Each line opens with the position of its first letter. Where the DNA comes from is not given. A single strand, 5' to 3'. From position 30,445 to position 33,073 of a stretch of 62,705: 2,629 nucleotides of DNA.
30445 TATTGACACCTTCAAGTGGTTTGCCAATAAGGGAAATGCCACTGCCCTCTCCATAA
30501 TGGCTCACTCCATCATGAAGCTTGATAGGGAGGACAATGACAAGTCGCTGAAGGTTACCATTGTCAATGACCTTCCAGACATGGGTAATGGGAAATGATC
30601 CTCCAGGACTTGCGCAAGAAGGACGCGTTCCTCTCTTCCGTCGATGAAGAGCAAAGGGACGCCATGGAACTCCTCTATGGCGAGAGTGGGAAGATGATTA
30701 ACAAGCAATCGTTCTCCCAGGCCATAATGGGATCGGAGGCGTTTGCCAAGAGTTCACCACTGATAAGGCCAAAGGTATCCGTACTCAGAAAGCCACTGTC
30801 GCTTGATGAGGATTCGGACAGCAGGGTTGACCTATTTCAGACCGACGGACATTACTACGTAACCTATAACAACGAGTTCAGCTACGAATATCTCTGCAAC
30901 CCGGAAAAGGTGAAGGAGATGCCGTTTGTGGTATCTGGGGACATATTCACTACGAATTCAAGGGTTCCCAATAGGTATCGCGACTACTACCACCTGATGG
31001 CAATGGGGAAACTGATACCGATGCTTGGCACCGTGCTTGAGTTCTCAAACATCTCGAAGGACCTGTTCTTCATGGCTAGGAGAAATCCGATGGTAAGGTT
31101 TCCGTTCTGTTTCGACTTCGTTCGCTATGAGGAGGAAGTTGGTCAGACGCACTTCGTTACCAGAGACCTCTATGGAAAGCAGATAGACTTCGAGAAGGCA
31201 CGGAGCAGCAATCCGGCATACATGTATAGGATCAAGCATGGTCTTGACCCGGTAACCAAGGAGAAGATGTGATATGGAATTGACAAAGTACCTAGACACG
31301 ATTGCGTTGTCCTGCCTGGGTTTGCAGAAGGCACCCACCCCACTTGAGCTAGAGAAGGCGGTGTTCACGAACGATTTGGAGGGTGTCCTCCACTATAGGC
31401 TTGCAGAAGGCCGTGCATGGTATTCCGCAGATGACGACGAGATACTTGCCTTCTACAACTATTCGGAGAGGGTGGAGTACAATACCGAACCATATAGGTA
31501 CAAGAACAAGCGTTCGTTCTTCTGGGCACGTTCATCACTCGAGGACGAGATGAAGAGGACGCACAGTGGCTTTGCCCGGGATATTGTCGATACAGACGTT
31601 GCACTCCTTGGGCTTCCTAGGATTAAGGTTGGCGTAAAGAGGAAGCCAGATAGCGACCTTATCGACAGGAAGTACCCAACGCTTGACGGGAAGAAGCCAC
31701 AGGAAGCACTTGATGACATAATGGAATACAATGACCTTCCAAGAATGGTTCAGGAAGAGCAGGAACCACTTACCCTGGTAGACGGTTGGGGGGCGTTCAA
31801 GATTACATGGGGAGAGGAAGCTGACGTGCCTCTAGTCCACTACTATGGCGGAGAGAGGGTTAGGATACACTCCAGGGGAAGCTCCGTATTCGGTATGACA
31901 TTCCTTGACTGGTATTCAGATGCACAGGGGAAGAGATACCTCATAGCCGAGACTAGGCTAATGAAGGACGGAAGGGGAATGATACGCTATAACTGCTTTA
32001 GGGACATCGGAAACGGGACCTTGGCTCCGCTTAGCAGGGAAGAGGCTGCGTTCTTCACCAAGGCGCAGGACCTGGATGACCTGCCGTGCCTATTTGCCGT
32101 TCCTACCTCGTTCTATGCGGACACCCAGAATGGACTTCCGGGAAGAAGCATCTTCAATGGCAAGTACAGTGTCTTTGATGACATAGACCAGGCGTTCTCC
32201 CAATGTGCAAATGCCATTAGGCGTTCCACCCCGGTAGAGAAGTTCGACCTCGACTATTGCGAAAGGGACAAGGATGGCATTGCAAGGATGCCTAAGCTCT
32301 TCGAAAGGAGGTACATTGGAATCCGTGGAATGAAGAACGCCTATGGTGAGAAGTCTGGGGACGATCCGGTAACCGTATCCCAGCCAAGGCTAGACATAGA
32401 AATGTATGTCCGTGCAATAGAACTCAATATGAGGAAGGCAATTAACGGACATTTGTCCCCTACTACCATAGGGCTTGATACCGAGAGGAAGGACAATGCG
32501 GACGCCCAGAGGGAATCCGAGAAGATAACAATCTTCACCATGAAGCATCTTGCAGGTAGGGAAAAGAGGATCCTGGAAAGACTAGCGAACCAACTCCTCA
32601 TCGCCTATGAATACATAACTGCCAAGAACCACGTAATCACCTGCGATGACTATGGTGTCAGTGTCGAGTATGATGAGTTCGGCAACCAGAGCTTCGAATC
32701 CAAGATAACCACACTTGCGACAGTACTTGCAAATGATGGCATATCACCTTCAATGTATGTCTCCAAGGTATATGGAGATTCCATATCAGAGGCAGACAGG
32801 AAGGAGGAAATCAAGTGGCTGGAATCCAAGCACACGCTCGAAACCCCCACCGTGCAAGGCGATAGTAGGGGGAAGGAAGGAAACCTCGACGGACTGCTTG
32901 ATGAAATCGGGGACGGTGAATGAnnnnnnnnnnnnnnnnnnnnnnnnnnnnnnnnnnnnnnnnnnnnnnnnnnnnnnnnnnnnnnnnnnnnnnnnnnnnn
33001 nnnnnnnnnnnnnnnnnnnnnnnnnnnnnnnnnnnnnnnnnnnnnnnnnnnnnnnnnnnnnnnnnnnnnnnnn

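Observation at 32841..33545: Same 9-10-bp motif occurs five times inside coding sequence (portal C-terminus and minor head gene), in different reading frames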

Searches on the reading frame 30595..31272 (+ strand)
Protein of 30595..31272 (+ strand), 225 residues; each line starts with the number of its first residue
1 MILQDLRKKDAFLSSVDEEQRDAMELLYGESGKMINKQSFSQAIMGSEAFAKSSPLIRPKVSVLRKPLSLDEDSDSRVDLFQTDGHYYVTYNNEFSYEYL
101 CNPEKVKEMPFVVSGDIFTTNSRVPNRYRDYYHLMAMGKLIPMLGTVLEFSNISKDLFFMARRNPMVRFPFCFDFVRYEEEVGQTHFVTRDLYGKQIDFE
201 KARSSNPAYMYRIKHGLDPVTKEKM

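Call 17: search_protein_families(library=pfam, max_evalue=0.01, proteins=[window:30595-31272:+])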
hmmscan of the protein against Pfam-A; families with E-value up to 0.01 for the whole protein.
window:30595-31272:+ (225 aa): 0 families

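Call 32: search_protein_families(library=phrogs, max_evalue=0.00001, proteins=[window:30595-31272:+])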
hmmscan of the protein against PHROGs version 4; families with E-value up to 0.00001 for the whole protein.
window:30595-31272:+ (225 aa): 0 families

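Call 64: search_protein_families(library=phrogs, max_evalue=0.001, proteins=[window:30595-31272:+])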
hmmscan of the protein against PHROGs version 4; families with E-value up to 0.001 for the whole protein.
window:30595-31272:+ (225 aa): 0 families

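Call 65: search_protein_families(library=ncbifam, max_evalue=0.01, proteins=[window:30595-31272:+])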
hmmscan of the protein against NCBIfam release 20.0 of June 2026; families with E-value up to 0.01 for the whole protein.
window:30595-31272:+ (225 aa): 0 families

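Call 75: find_homologous_proteins(query=window:30595-31272:+, max_evalue=0.001)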
Query window:30595-31272:+ (225 aa): 17 proteins with E <= 0.001 among 106 candidates.
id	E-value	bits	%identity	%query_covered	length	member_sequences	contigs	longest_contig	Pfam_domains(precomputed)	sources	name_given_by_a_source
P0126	1.8e-134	464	91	100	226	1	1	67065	-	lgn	-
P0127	5.3e-133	460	91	100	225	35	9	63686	-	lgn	-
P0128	2.2e-129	448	88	100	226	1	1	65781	-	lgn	-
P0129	3.7e-128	444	88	100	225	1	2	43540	-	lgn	-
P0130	1.2e-126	439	87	100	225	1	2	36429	-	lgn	-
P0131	2.9e-124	431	85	100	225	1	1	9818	-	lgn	-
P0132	8.9e-124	429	85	100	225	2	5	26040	-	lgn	-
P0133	4.0e-123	427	85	100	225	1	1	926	-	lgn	-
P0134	4.5e-123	427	84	100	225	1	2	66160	-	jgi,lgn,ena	jgi:hypothetical protein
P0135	6.3e-123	427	84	100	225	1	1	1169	-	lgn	-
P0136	1.2e-122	426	84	100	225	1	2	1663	-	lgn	-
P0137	1.5e-122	425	84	100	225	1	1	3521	-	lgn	-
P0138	1.0e-121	423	84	100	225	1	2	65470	-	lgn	-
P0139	1.1e-121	423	83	100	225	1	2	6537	-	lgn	-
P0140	1.2e-121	422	83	100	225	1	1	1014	-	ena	-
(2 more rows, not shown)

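Call 81: search_protein_families(library=pfam, alignment_id=A5, max_evalue=1)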
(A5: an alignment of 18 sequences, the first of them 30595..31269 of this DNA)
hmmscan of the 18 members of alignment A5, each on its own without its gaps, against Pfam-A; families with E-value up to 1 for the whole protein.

A. member 1, window:30595-31269:+ (225 aa): 0 families

B. families by the number of members that match (of 18 scanned): 6 families
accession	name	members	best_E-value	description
PF02435.22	Glyco_hydro_68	4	0.15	Levansucrase/Invertase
PF05584.17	Sulfolobus_pRN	1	0.03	Sulfolobus plasmid regulatory protein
PF25600.1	TRIM_CC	1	0.033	TRIM protein coiled-coil region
PF16375.10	DUF4986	1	0.05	Domain of unknown function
PF04111.17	APG6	1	0.18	Apg6 BARA domain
PF13169.11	Poxvirus_B22R_N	1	0.21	Poxvirus B22R protein N-terminal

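Call 82: search_solved_structures(query=A5, max_evalue=10)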
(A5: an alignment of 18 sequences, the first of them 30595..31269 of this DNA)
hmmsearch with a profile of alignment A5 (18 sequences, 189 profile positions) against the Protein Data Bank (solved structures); distinct sequences matched with E-value up to 10: 0.

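Call 85: predict_structure(alignment_id=A6)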
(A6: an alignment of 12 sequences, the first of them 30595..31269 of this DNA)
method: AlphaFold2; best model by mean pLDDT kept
length: 225 residues; sequences in the alignment: 12
mean_pLDDT: 38.3   pTM: 0.22
mean pLDDT of the five models: 38.3, 37.4, 37.0, 35.8, 34.4
residues with pLDDT >= 90: 0; 70-90: 12; 50-70: 26; < 50: 187
segments of 3 or more residues with pLDDT < 50: 36-208, 213-217
pLDDT, mean of each block of 10 residues (from residue 1): 68 70 53 45 28 25 27 30 31 30 33 32 34 28 26 36 34 30 37 44 46 49 52
secondary structure, 60 per line:
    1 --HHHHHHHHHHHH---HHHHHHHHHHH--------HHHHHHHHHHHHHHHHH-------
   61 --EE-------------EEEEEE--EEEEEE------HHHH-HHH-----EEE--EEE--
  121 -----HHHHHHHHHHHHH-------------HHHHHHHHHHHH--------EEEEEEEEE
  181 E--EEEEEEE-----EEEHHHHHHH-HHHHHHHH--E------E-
elements in order: H3-14 H18-28 H37-53 E78-83 E86-91 H98-101 E111-113 E116-118 H126-138 H152-163 E172-181 E184-190 E196-198 H199-205 H207-214
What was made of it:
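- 30595..31272 (+): Gene for a 225-aa protein of unknown function directly upstream of the portal gene. It is a candidate for the box-binding protein, but the evidence is circumstantial only. The AlphaFold model is unusable, with pLDDT 38 (call 85).
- The one structure model of a candidate failed (call 85).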

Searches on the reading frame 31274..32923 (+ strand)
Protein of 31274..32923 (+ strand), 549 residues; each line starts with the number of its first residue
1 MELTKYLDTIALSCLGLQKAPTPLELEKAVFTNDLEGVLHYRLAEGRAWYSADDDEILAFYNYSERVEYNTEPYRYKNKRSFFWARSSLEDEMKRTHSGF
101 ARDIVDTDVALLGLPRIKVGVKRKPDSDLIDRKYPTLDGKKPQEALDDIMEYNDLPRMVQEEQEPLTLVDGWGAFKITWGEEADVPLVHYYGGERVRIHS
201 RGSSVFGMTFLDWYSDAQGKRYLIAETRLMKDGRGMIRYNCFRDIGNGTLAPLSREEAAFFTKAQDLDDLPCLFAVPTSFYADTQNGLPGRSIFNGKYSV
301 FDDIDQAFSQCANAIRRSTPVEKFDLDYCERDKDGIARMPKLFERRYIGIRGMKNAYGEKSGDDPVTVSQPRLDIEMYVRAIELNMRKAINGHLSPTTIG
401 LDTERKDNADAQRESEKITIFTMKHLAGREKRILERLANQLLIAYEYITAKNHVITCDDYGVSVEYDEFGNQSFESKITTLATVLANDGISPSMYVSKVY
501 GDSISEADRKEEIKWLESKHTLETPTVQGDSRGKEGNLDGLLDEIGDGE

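Call 12: search_dna_similar(query=window:31274-32923:+, collection=phages, mode=protein, max_rows=20)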
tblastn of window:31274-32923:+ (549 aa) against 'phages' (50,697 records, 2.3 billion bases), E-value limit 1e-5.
Records with a match: 12; places in all: 12; records where one place covers at least 80% of the query: 11.
Best place of each record, by identity: <60% 12.
By first word of the organism name: Clostridium 3; Anaerostipes 3; Bacteriophage 3; Streptococcus 1; Solobacterium 1; PinkBerry-associated 1.
By host as written in the record: - 4; Anaerostipes caccae DA844 3; Clostridium perfringens 5147-97 2; Clostridium perfringens 1; Streptococcus oralis AZ_3a 1; Solobacterium moorei 1.
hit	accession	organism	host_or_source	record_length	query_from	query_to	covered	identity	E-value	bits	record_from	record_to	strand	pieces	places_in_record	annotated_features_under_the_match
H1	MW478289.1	Clostridium phage phiCp-A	Clostridium perfringens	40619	7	503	91%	25.0%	5e-30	131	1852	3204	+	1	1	portal protein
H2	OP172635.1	Anaerostipes phage AC844P1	Anaerostipes caccae DA844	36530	45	527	88%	24.9%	3e-27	123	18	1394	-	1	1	none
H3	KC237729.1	Clostridium phage vB_CpeS-CP51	Clostridium perfringens 5147-97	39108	7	503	91%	24.0%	4e-28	125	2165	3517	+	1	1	putative phage portal protein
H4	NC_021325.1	Clostridium phage vB_CpeS-CP51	Clostridium perfringens 5147-97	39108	7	503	91%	24.0%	4e-28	125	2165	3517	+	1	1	portal protein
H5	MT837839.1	Bacteriophage sp.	human fecal samples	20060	49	530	88%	24.7%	2e-25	117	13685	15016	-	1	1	record has no annotation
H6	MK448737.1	Streptococcus phage Javan351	Streptococcus oralis AZ_3a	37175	44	503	84%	25.8%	4e-25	116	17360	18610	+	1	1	minor capsid protein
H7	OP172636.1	Anaerostipes phage AC844P2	Anaerostipes caccae DA844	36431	45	522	87%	24.4%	7e-27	121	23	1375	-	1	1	none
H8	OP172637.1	Anaerostipes phage AC844P3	Anaerostipes caccae DA844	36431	45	522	87%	24.4%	7e-27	121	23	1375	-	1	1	none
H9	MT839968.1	Bacteriophage sp.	human fecal samples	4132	84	514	79%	26.4%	2e-26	120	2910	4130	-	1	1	record has no annotation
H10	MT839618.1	Bacteriophage sp.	human fecal samples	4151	49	514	85%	22.6%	4e-20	100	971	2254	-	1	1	record has no annotation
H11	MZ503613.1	Solobacterium phage SMO_1P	Solobacterium moorei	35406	66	512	81%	23.0%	4e-21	103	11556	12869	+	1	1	putative portal protein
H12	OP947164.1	PinkBerry-associated phage LS06-2018-MD08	-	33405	43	511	85%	21.8%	6e-9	65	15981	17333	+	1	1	portal protein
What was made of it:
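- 31274..32923 (+): Portal gene. It carries the box at 32410 and the first reported box at 32850, plus core-only copies at 31411 and 32084. tblastn matches to annotated portal proteins (call 12).
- Tried and rejected: The portal protein reaches only about 25% identity to Clostridium and Anaerostipes phages (call 12).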

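Call 46: find_related_loci(query=A3, collection=genome_contigs, flank=10000)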
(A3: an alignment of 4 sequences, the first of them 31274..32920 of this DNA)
Query A3 (549 aa) in genome_contigs; peptide patterns used: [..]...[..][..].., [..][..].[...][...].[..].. (x = any residue, [..] = any of these).
95 stretches matched a pattern; 2 encode a relative of the query (tblastn E <= 1e-3); 2 distinct loci.
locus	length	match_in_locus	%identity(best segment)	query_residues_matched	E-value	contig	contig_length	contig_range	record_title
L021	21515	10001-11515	38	16-521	1e-102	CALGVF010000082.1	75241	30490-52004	MAG TPA_asm: uncultured Clostridia bacterium isolate SRR1747030_bin.40_CONCOCT_v1.1_MAG genome assembly, contig: ERZ8082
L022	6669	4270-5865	36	1-541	3e-101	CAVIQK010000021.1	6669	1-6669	bacterium isolate H07617-L1_cleanbin_000032 genome assembly, contig: Spades_H07617-L1_contig_7572, whole genome shotgun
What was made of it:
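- On Chi sites: The host is unknown; one relative's contig is binned in an 'uncultured Clostridia' MAG (call 46).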

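Call 57: find_related_loci(query=A3, collection=metagenome_contigs, flank=10000)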
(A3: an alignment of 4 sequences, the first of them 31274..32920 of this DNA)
Query A3 (549 aa) in metagenome_contigs; peptide patterns used: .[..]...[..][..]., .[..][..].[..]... (x = any residue, [..] = any of these).
135 stretches matched a pattern; 45 encode a relative of the query (tblastn E <= 1e-3); 45 distinct loci.
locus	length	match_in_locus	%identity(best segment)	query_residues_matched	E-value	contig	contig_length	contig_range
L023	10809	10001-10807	98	1-269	3e-178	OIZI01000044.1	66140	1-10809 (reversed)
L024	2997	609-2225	43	1-533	1e-148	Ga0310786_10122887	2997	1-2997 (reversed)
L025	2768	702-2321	42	1-533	4e-144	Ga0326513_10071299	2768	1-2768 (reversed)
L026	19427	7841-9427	39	1-545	2e-115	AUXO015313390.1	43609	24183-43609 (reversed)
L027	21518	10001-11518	39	1-520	2e-114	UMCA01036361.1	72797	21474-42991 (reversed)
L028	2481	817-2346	38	1-519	1e-119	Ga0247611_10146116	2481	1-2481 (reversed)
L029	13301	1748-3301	39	1-517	4e-112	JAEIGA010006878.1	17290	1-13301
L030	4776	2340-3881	39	27-544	8e-110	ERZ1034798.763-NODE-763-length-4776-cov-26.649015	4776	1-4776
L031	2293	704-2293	37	1-536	4e-115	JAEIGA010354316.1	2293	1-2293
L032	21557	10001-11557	37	1-524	2e-107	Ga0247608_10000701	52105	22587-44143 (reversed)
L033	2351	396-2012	36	1-547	3e-112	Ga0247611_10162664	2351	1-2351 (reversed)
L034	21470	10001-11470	38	25-520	8e-107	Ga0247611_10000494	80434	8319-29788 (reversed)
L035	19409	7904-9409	38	10-517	7e-107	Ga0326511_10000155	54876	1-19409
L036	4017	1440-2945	38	29-545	8e-108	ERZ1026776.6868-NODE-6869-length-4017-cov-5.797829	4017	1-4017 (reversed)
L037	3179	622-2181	39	1-521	1e-109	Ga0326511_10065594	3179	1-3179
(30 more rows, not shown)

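Call 95: search_dna_similar(query=window:31274-32923:+, collection=plasmids, mode=protein, max_rows=10)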
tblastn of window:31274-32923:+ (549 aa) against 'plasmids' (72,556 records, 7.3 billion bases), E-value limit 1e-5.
Records with a match: 2; places in all: 2; records where one place covers at least 80% of the query: 2.
Best place of each record, by identity: <60% 2.
By first word of the organism name: Clostridium 1; Paenibacillus 1.
By predicted mobility (MOB-suite, as given by PLSDB): non-mobilizable 2.
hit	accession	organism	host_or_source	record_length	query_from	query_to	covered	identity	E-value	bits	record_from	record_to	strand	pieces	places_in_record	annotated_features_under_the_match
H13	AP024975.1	Clostridium perfringens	Homo sapiens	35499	7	531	96%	25.2%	3e-32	139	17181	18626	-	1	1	hypothetical protein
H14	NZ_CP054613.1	Paenibacillus cellulosilyticus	cell culture,soil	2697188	66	521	83%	27.3%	8e-29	129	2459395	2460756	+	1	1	none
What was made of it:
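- Tried and rejected: The plasmid collection was uninformative (call 95).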
